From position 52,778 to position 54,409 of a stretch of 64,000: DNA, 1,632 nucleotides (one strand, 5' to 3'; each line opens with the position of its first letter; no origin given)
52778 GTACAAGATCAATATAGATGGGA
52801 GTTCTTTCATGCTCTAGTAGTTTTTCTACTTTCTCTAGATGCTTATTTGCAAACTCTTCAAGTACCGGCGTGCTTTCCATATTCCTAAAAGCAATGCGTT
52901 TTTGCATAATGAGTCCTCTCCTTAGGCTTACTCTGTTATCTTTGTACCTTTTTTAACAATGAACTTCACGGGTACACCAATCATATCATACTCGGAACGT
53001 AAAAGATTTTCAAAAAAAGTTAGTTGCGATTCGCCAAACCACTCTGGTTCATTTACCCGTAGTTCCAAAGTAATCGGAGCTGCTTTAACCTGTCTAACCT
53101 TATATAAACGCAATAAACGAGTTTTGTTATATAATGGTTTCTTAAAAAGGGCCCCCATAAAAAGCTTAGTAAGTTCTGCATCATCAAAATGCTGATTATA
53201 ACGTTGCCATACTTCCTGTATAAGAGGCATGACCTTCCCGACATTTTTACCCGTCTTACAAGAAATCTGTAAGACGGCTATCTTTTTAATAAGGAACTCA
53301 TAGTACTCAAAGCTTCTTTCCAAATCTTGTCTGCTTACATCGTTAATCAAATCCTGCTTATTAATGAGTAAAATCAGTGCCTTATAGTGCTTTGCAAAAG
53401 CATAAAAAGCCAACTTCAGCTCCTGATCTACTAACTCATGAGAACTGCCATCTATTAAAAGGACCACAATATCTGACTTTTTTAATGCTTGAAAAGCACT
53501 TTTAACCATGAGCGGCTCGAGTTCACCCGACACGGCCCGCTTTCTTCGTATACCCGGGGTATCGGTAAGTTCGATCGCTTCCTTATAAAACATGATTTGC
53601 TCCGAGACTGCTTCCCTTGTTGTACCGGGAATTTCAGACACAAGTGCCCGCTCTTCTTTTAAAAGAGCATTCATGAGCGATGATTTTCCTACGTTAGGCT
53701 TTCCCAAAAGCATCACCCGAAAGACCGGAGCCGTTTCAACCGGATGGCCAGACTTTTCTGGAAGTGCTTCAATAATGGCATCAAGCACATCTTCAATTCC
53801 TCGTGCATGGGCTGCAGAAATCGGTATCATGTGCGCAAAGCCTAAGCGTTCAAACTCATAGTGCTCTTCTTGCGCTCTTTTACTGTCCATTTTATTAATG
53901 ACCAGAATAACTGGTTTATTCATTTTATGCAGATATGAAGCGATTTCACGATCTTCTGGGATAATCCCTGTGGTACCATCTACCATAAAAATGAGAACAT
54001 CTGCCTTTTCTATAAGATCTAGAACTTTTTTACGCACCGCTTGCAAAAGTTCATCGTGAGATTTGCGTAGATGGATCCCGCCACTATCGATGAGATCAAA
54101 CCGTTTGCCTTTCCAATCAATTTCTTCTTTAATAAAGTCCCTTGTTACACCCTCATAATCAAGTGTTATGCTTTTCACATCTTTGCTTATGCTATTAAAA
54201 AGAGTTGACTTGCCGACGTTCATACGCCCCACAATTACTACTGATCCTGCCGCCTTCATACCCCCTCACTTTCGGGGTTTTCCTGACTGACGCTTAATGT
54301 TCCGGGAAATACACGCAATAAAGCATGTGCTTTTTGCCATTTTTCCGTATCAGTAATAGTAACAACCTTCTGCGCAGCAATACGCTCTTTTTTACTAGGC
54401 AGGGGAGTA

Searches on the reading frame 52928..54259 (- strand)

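Call 49: search_protein_families(library=pfam, proteins=[window:52928-54259:-], max_evalue=0.001)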
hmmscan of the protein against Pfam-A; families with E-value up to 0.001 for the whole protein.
window:52928-54259:- (443 aa): 25 families
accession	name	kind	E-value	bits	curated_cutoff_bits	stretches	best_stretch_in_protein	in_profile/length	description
PF01926.29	MMR_HSR1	-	6.9e-56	187.7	21.9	2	7-123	2-113/113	50S ribosome-binding GTPase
PF02421.24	FeoB_N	-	1.7e-29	102.8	27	2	7-162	3-156/156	Ferrous iron transport protein B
PF00009.33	GTP_EFTU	-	1.5e-21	77.3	26.5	2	7-167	6-187/188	Elongation factor Tu GTP binding domain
PF00350.29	Dynamin_N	-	3.6e-14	53.6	27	0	182-215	1-34/168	Dynamin family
PF04548.22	AIG1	-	1e-13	51.5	27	2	7-113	3-110/212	AIG1 family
PF03193.22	RsgA_GTPase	-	1.6e-12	48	30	1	111-239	50-170/174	RsgA GTPase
PF14714.11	KH_dom-like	-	9.3e-11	42.3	27.3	1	361-436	5-81/81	KH-domain-like of EngA bacterial GTPase enzymes, C-terminal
PF00025.27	Arf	-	2.8e-10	40.4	22.3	1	180-345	15-168/174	ADP-ribosylation factor family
PF16897.10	MMR_HSR1_Xtn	-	7.7e-09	35.9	35.2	1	115-166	56-104/106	C-terminal region of MMR_HSR1 domain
PF09439.16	SRPRB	-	1.1e-08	35.1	25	1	5-111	4-97/178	Signal recognition particle receptor beta subunit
PF00071.28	Ras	-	5.1e-07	29.9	21.6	0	181-343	1-152/162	Ras family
PF10662.15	PduV-EutP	-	6.3e-07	29.7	21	0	6-161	3-140/143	Ethanolamine utilisation - propanediol utilisation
PF08477.19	Roc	-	1.8e-06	28.6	27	0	181-204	1-24/119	Ras of Complex, Roc, domain of DAPkinase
PF04670.18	Gtr1_RagA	-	2.5e-06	27.5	22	0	181-316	1-135/232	Gtr1/RagA G protein conserved region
PF00005.33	ABC_tran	-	3.4e-05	24.9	25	0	6-40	13-51/137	ABC transporter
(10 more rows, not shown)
